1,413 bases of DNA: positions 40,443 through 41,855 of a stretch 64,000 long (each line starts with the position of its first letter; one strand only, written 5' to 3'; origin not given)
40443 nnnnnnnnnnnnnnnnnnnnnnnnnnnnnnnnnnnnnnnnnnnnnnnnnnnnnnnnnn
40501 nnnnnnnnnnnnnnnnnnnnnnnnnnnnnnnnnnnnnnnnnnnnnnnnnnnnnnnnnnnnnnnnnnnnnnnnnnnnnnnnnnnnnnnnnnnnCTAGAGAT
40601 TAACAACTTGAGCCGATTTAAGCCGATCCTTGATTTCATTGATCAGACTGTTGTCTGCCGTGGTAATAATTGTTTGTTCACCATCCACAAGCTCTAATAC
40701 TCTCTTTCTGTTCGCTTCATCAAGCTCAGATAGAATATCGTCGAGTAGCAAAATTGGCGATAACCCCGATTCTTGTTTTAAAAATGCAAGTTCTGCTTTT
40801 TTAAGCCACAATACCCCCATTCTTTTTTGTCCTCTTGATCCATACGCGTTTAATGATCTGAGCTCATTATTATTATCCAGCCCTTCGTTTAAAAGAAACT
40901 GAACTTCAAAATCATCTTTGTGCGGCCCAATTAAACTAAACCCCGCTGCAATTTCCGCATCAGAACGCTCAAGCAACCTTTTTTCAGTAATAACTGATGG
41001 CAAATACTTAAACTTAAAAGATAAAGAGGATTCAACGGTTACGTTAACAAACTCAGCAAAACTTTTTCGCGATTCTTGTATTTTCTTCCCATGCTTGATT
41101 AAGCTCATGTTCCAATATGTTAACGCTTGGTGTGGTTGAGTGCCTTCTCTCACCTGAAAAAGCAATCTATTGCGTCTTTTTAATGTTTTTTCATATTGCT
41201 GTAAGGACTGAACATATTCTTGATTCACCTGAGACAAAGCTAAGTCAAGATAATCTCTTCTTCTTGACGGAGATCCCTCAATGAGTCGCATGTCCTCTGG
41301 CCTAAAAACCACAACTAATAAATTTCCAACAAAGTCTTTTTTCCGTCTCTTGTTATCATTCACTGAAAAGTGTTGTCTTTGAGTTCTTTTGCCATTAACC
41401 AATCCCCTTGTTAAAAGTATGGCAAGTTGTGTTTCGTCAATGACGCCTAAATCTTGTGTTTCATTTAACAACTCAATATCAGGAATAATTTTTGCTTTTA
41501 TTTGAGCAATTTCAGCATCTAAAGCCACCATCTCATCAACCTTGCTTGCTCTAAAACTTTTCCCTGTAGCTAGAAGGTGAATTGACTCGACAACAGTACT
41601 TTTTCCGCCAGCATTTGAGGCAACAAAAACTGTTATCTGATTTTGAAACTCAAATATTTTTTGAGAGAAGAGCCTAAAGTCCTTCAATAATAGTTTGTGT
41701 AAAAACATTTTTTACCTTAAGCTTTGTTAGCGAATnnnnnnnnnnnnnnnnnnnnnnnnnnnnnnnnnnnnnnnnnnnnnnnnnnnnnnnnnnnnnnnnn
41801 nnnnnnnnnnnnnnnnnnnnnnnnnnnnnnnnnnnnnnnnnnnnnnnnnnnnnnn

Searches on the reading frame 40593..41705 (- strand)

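Call 51: search_protein_families(library=pfam, proteins=[window:40593-41705:-], max_evalue=0.0001)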
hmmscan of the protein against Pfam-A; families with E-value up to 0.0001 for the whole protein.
window:40593-41705:- (370 aa): 3 families
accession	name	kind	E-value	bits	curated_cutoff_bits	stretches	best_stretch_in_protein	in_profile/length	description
PF02463.25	SMC_N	-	1.2e-18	67.8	40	1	1-360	1-207/220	RecF/RecN/SMC N terminal domain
PF13476.12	AAA_23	-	1.6e-08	35.9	27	1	4-123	1-104/201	AAA domain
PF13175.12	AAA_15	-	2.8e-07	30.9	32.1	1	2-78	3-76/374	AAA ATPase domain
